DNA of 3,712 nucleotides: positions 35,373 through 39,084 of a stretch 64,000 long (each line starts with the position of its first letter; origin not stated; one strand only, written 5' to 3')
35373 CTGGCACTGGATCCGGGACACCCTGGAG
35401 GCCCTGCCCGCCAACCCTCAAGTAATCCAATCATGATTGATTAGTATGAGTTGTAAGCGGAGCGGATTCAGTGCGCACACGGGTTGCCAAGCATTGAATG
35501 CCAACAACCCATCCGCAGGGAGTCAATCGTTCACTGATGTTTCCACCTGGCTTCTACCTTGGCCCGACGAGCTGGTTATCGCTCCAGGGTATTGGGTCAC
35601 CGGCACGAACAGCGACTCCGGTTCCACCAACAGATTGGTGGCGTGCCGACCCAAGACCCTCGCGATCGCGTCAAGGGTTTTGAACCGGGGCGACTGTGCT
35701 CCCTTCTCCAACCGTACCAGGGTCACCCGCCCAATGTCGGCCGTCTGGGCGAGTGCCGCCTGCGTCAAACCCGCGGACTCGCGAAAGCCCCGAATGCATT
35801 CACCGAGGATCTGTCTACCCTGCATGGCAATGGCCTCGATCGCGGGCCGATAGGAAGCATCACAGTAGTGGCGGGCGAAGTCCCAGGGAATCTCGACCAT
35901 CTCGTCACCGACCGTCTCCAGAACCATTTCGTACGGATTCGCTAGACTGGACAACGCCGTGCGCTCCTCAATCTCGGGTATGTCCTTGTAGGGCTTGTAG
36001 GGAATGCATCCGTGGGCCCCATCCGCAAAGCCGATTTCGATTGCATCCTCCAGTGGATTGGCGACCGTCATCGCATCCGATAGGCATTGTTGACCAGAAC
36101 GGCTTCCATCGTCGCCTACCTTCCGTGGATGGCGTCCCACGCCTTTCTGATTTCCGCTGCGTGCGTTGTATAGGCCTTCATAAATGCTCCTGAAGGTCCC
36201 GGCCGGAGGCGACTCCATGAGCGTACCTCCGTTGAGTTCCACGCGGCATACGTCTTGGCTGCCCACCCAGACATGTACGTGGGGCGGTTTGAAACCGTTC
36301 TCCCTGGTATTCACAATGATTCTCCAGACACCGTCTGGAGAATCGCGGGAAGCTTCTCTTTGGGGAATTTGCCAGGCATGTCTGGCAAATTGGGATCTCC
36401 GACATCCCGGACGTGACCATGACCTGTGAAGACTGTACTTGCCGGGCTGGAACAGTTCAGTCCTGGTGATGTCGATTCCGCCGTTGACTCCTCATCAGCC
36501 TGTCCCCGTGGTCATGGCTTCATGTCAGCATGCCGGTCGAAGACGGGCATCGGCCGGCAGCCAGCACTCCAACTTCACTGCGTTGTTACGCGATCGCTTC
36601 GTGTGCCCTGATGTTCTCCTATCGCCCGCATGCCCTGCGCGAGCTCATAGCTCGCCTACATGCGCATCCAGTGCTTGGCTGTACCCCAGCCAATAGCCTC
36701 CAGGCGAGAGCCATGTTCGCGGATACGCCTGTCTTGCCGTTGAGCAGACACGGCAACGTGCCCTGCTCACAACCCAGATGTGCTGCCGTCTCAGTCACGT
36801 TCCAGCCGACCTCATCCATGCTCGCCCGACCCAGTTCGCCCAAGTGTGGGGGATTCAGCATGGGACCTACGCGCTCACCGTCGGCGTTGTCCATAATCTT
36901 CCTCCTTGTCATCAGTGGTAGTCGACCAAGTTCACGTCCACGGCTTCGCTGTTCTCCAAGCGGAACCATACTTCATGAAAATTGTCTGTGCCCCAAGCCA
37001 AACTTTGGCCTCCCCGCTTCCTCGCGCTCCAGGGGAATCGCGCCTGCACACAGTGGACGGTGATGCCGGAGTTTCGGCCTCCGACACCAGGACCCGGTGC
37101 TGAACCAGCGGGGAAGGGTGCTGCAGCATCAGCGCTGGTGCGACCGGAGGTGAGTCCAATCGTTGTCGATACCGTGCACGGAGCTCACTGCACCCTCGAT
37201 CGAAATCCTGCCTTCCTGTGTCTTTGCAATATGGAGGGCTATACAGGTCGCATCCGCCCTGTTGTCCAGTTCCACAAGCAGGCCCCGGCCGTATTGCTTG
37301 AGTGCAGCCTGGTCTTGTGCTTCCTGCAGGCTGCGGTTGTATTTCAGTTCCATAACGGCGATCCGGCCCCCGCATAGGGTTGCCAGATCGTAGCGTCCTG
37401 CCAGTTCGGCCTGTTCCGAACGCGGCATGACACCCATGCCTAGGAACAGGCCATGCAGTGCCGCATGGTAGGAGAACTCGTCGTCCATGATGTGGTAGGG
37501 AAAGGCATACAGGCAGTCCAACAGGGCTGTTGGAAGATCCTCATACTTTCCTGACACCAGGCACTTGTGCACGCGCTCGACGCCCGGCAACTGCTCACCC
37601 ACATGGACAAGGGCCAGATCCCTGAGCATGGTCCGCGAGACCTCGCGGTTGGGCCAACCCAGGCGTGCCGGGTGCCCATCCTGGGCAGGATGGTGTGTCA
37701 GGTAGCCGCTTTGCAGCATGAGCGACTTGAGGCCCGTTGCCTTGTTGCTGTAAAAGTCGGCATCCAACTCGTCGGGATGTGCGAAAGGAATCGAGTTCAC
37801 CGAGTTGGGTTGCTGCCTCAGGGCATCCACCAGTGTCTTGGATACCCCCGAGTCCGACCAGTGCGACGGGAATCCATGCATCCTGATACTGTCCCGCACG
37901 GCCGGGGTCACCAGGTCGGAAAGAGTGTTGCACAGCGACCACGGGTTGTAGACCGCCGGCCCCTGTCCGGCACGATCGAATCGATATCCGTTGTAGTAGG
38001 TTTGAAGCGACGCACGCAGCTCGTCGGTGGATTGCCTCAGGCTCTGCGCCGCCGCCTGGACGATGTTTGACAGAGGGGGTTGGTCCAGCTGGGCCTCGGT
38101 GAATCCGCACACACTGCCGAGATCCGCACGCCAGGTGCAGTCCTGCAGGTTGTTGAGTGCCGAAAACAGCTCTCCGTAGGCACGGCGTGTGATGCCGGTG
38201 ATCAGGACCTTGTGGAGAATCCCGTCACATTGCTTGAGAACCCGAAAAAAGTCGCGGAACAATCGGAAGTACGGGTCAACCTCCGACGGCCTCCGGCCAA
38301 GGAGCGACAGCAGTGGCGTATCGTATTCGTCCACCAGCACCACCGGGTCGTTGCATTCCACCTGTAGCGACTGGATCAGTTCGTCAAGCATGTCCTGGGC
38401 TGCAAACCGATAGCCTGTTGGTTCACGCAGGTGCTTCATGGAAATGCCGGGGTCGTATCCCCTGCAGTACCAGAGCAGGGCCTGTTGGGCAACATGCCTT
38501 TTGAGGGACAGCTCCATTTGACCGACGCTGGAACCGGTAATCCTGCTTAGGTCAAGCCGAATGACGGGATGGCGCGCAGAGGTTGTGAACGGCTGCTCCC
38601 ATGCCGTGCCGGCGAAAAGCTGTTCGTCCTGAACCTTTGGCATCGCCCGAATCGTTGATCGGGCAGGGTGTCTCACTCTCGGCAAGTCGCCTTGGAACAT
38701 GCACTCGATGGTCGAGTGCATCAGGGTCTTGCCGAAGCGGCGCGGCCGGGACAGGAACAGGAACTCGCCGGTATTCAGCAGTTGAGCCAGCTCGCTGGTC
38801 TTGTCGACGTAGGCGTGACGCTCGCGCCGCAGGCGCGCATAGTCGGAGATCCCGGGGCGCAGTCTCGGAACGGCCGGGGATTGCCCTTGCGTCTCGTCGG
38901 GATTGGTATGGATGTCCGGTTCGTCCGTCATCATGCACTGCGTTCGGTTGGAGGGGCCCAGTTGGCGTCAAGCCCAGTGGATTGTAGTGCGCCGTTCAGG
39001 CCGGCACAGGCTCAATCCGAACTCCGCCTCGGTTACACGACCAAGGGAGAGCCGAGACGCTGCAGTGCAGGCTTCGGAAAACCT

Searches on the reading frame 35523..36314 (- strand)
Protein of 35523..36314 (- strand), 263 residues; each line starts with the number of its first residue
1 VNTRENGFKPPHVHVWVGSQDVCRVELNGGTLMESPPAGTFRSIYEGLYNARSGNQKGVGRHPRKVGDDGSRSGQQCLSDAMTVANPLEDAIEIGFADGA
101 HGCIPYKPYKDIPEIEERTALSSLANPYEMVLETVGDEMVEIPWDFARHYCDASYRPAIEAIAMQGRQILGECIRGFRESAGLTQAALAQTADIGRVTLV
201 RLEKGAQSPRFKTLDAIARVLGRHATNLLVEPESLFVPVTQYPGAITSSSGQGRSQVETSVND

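Call 92: search_protein_families(library=pfam, proteins=[window:35523-36314:-], max_evalue=0.00001)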
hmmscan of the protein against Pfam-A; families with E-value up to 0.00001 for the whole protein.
window:35523-36314:- (263 aa): 2 families
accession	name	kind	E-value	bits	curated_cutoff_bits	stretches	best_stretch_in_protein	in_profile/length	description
PF13560.12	HTH_31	-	3.6e-11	43.6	27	1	170-223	2-56/64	Helix-turn-helix domain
PF01381.28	HTH_3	-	4.7e-11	43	23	1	174-224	1-51/55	Helix-turn-helix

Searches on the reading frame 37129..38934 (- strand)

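Call 79: search_protein_families(library=padloc, proteins=[window:37129-38934:-], max_evalue=0.01)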
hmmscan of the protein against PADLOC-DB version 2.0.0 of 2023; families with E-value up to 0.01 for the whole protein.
window:37129-38934:- (601 aa): 0 families

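Call 92: search_protein_families(library=pfam, proteins=[window:37129-38934:-], max_evalue=0.00001)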
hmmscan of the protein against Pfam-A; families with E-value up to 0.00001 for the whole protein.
window:37129-38934:- (601 aa): 1 family
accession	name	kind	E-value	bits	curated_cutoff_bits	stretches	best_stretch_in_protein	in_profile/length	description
PF09820.16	AAA-ATPase_like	-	9.3e-39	133.8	26.1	1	28-253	3-197/201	Predicted AAA-ATPase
